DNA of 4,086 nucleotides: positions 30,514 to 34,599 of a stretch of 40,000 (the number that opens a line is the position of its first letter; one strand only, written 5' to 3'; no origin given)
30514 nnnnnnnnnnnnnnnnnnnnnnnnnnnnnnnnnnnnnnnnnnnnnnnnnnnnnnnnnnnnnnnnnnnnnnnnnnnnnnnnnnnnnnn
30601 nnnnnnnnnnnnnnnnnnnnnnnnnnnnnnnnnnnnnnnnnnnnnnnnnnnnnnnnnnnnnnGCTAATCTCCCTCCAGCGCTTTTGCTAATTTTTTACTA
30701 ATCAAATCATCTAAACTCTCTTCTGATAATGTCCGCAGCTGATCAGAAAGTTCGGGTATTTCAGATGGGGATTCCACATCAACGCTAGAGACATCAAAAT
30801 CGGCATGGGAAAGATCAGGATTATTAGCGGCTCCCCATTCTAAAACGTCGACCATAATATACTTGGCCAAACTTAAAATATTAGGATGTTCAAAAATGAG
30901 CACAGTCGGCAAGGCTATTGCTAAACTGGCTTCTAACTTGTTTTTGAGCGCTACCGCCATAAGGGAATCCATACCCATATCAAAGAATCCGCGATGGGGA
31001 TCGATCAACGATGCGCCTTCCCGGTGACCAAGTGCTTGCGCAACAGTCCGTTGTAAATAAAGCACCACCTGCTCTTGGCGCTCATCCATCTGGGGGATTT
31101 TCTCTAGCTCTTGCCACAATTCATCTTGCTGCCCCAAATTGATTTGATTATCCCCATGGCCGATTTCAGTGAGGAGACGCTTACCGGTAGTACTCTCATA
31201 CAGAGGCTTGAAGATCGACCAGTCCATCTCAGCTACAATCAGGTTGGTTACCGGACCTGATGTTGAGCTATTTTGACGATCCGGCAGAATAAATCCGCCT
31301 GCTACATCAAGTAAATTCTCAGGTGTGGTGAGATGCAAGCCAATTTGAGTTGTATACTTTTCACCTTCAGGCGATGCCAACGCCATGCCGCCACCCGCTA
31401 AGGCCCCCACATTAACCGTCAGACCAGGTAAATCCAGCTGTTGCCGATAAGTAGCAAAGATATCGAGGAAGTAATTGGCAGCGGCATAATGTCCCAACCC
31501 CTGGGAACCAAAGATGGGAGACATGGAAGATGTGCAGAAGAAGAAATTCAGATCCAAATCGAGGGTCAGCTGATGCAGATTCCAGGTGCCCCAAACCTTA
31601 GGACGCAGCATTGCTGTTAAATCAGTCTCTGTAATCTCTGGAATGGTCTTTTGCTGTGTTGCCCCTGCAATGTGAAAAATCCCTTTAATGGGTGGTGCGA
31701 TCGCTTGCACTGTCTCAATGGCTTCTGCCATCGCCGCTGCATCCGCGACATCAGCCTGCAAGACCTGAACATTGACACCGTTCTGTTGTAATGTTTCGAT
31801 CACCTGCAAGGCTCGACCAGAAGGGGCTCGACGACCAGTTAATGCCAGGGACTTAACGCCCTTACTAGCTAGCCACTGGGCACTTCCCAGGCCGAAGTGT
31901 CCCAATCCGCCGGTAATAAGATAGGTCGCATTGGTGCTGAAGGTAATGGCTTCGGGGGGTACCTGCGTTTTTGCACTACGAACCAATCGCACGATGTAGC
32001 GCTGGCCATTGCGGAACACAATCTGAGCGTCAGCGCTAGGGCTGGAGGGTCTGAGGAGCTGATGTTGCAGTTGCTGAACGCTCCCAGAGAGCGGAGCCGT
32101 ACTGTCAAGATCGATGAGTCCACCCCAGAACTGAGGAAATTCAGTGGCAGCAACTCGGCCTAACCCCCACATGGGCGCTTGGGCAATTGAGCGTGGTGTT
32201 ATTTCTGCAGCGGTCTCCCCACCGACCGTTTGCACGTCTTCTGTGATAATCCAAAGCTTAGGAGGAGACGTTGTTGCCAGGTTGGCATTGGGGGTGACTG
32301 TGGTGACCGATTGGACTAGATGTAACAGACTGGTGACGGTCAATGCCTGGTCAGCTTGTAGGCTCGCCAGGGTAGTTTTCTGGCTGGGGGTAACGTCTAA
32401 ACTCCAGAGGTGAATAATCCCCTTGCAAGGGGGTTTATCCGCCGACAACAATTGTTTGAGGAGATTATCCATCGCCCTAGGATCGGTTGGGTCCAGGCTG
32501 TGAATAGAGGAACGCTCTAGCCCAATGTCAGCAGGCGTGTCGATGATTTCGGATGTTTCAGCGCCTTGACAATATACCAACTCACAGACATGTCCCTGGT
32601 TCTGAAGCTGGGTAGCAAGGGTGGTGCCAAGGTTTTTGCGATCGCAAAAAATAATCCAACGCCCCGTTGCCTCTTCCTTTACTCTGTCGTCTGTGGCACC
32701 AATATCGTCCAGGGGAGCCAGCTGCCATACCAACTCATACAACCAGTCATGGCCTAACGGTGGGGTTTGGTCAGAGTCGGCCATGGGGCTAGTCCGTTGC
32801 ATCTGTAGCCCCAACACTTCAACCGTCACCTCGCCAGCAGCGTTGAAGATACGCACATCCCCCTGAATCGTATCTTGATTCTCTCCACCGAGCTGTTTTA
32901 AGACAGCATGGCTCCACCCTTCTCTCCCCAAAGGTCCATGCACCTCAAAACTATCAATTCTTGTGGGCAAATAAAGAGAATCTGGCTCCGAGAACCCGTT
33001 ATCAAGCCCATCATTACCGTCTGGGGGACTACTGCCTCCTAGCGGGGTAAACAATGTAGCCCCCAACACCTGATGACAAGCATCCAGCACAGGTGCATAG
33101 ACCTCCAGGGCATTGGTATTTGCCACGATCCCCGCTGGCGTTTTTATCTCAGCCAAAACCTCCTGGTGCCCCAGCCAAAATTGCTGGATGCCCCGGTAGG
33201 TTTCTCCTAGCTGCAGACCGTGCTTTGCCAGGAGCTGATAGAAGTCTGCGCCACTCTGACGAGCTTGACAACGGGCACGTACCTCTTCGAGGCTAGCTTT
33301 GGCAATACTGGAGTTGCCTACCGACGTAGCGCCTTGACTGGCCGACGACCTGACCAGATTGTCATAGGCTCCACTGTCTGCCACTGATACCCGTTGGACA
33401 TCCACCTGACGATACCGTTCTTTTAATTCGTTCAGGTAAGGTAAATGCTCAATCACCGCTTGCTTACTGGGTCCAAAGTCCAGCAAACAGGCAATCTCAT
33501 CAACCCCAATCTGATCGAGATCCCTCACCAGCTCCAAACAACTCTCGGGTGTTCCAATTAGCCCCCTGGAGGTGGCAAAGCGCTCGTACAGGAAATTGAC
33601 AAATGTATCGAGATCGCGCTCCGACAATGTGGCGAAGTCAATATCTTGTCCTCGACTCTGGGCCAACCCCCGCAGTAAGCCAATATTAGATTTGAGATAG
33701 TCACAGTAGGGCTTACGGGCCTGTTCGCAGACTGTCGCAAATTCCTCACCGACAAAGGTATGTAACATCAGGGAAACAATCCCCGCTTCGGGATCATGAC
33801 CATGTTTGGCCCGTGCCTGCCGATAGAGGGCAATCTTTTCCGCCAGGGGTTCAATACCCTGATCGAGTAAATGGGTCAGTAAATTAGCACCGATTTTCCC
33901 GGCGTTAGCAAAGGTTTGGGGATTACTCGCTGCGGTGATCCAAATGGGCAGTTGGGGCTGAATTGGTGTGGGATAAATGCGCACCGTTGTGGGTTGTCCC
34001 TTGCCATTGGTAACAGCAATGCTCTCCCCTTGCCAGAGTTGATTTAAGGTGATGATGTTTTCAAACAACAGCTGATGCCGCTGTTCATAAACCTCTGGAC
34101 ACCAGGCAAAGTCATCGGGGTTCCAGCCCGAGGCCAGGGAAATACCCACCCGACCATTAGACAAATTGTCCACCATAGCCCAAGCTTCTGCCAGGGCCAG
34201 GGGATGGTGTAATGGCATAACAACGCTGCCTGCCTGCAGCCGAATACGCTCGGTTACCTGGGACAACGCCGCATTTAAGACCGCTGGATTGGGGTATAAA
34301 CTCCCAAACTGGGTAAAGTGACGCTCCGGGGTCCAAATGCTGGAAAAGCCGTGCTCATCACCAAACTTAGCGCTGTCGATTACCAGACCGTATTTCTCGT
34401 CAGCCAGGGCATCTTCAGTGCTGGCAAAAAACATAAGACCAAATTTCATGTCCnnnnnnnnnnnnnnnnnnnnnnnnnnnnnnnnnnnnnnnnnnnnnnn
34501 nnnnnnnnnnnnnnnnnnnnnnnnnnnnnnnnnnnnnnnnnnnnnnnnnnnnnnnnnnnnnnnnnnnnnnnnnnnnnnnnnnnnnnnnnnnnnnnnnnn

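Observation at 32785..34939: One PKS dehydratase fold split across two proteins with a luciferase-like monooxygenase wedged between the halves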

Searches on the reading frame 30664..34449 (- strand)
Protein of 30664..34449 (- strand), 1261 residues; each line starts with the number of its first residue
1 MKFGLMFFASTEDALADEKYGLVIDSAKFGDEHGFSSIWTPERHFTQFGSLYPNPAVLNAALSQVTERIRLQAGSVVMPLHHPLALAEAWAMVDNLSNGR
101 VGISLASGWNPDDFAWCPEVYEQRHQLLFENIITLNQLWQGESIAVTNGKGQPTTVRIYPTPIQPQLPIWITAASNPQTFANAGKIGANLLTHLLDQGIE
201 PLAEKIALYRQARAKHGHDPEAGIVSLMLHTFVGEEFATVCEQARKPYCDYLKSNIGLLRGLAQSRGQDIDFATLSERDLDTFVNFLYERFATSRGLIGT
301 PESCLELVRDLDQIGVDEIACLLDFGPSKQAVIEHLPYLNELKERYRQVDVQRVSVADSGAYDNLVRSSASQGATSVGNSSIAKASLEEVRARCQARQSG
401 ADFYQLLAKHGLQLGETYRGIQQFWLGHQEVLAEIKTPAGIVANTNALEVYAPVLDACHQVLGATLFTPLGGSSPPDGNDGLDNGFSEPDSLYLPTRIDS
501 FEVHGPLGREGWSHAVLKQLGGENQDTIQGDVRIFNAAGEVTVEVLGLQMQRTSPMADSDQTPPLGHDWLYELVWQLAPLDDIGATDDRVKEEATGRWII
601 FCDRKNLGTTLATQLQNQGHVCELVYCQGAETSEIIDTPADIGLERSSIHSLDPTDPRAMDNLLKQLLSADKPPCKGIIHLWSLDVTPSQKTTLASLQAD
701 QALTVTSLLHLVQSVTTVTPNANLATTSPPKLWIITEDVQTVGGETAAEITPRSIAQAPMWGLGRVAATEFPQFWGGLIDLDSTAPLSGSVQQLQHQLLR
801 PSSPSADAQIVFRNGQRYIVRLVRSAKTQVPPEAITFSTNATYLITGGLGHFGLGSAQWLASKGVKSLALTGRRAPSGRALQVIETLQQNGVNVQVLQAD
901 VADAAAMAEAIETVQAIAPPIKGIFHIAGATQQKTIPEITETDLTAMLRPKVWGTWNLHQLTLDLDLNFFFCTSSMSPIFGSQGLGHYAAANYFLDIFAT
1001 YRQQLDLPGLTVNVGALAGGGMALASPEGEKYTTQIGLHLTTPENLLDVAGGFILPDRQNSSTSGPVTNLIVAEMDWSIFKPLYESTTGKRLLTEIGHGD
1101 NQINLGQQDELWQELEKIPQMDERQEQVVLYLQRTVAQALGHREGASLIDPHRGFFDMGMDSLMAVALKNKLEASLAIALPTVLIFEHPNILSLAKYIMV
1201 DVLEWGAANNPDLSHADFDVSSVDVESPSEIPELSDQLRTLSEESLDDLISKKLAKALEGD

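Call 5: search_protein_families(library=pfam, proteins=[window:30664-34449:-], max_evalue=0.01)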
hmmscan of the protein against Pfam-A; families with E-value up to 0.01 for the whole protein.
window:30664-34449:- (1261 aa): 9 families
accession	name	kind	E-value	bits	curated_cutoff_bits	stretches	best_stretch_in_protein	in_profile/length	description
PF08659.16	KR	-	1.1e-58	198.5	22.6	1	841-1018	1-179/180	KR domain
PF00296.26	Bac_luciferase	-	1.3e-50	173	27.9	1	1-318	1-314/314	Luciferase-like monooxygenase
PF14765.12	PS-DH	-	2.5e-25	89.4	23.7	2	384-466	3-85/166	Polyketide synthase dehydratase N-terminal domain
PF00550.31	PP-binding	-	1e-13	51.7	20.8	1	1132-1198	3-67/67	Phosphopantetheine attachment site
PF00106.31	adh_short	-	1.5e-11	44.6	26.6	1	843-999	3-160/195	short chain dehydrogenase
PF13561.12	adh_short_C2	-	1.4e-07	31.8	27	1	853-962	9-115/236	Enoyl-(Acyl carrier protein) reductase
PF23297.2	ACP_SdgA_C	-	0.00011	22.7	27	1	1149-1199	30-80/95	Highly reducing polyketide synthase sdgA, C-terminal ACP domain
PF16363.11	GDP_Man_Dehyd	-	0.00011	22.2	27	1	844-983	1-136/332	GDP-mannose 4,6 dehydratase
PF01370.27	Epimerase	-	0.0023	17.8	20.9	0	844-980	2-119/240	NAD dependent epimerase/dehydratase family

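Call 6: search_protein_families(library=ncbifam, proteins=[window:30664-34449:-], max_evalue=0.01)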
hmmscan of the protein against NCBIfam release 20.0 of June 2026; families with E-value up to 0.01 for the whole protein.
window:30664-34449:- (1261 aa): 103 families (the best 25 are shown)
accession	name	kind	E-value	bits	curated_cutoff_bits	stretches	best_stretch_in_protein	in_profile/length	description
TIGR04020.1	seco_metab_LLM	subfamily_domain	3.2e-147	490.1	244.45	1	3-343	1-341/341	MupA/Atu3671 family FMN-dependent luciferase-like monooxygenase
NF045894.1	PKS_plus_SDR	equivalog_domain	8.8e-104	348.4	1740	1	567-1203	939-1514/1515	type I polyketide synthase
NF041183.1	Pks2_ls1_myc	equivalog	1.4e-51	174.7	2400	2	829-1180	1738-2065/2086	sulfolipid-1 biosynthesis phthioceranic/hydroxyphthioceranic acid synthase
TIGR03619.1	F420_Rv2161c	subfamily_domain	2.2e-29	102.8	166.9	1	28-233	5-222/247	TIGR03619 family F420-dependent LLM class oxidoreductase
NF037941.1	PKS_NbtC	equivalog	6.3e-28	97.2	1150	1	729-1182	580-1010/1027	nocobactin polyketide synthase NbtC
TIGR04027.1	LLM_KPN_01858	hypoth_equivalog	2.4e-23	82.6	412.9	1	11-191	10-182/326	putative FMN-dependent luciferase-like monooxygenase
NF037940.1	PKS_MbtD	equivalog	2e-22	79.1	1150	1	722-1000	540-808/978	mycobactin polyketide synthase MbtD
TIGR03571.1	lucif_BA3436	subfamily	5.1e-22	78.5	303.9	1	23-228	33-240/304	TIGR03571 family LLM class oxidoreductase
TIGR03858.1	LLM_2I7G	subfamily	1.4e-21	76.9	462.25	1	19-268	24-271/337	Atu2307/SP_0267 family LLM class monooxygenase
NF052254.1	luciferase_Alph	exception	1.7e-20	73.5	600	1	21-335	22-338/354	luciferase subunit alpha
TIGR04036.1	LLM_CE1758_fam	subfamily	8.3e-16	57.7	479.1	1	22-250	29-257/355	CE1758 family FMN-dependent luciferase-like monooxygenase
TIGR03558.1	oxido_grp_1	subfamily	6e-15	55.3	166.95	1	23-319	22-303/325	MsnO8 family LLM class oxidoreductase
TIGR03857.1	F420_MSMEG_2249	hypoth_equivalog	2.4e-13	50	218.4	1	21-222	14-205/329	TIGR03857 family LLM class F420-dependent oxidoreductase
NF047870.1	PKS_KR_start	domain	6.5e-13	48.9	35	1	568-667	2-78/78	KR prefix domain-containing protein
TIGR04021.1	LLM_DMSO2_sfnG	equivalog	3.8e-12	46.2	382.95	1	23-320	30-324/350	dimethylsulfone monooxygenase SfnG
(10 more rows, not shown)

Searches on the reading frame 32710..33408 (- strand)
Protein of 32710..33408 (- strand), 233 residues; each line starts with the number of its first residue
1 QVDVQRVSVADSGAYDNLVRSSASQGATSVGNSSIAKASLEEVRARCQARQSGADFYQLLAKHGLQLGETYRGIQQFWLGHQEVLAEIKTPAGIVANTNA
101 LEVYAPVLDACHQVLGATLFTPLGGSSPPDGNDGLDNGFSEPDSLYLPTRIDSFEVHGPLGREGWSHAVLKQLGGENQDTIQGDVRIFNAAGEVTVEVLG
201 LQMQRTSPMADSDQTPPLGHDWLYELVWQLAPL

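Call 9: search_solved_structures(query=window:32710-33408:-, max_evalue=0.01, show_alignments=3)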
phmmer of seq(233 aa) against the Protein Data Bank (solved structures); distinct sequences matched with E-value up to 0.01: 14.
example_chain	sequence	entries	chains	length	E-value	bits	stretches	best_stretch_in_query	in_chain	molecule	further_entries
3kg8_A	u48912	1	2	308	4.3e-16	62.7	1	24-208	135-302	CurJ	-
5tz6_A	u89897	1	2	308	4.4e-16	62.6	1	24-208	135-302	CurJ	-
3kg6_A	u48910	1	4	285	1.8e-09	41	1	31-207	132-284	CurF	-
3kg9_A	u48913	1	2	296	4.4e-09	39.7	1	34-206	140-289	CurK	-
5tz5_A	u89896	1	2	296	4.8e-09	39.6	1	34-206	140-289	CurK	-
5tz7_A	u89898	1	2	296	2.2e-08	37.4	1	34-206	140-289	CurK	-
7zmf_A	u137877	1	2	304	1.6e-06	31.4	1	33-117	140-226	Putative polyketide synthase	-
7tzl_A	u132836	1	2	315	4.3e-06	29.9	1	39-201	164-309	3-oxoacyl-[acyl-carrier-protein] reductase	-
8qk4_A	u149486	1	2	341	5.5e-06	29.6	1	20-114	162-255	Polyketide synthase PksJ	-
7zma_A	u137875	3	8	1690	3e-05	27.2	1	33-117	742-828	Putative polyketide synthase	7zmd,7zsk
5hqw_A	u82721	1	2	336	0.00013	25.1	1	25-114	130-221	Putative polyketide synthase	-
6k97_A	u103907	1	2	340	0.00019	24.6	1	54-119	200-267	Fusion DH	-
9d2y_A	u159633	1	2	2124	0.0044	20.1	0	53-170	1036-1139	Multifunctional mycocerosic acid synthase membrane-associated MAS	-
9d2z_A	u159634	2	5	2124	0.0044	20.1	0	53-170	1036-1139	Mycocerosic acid synthase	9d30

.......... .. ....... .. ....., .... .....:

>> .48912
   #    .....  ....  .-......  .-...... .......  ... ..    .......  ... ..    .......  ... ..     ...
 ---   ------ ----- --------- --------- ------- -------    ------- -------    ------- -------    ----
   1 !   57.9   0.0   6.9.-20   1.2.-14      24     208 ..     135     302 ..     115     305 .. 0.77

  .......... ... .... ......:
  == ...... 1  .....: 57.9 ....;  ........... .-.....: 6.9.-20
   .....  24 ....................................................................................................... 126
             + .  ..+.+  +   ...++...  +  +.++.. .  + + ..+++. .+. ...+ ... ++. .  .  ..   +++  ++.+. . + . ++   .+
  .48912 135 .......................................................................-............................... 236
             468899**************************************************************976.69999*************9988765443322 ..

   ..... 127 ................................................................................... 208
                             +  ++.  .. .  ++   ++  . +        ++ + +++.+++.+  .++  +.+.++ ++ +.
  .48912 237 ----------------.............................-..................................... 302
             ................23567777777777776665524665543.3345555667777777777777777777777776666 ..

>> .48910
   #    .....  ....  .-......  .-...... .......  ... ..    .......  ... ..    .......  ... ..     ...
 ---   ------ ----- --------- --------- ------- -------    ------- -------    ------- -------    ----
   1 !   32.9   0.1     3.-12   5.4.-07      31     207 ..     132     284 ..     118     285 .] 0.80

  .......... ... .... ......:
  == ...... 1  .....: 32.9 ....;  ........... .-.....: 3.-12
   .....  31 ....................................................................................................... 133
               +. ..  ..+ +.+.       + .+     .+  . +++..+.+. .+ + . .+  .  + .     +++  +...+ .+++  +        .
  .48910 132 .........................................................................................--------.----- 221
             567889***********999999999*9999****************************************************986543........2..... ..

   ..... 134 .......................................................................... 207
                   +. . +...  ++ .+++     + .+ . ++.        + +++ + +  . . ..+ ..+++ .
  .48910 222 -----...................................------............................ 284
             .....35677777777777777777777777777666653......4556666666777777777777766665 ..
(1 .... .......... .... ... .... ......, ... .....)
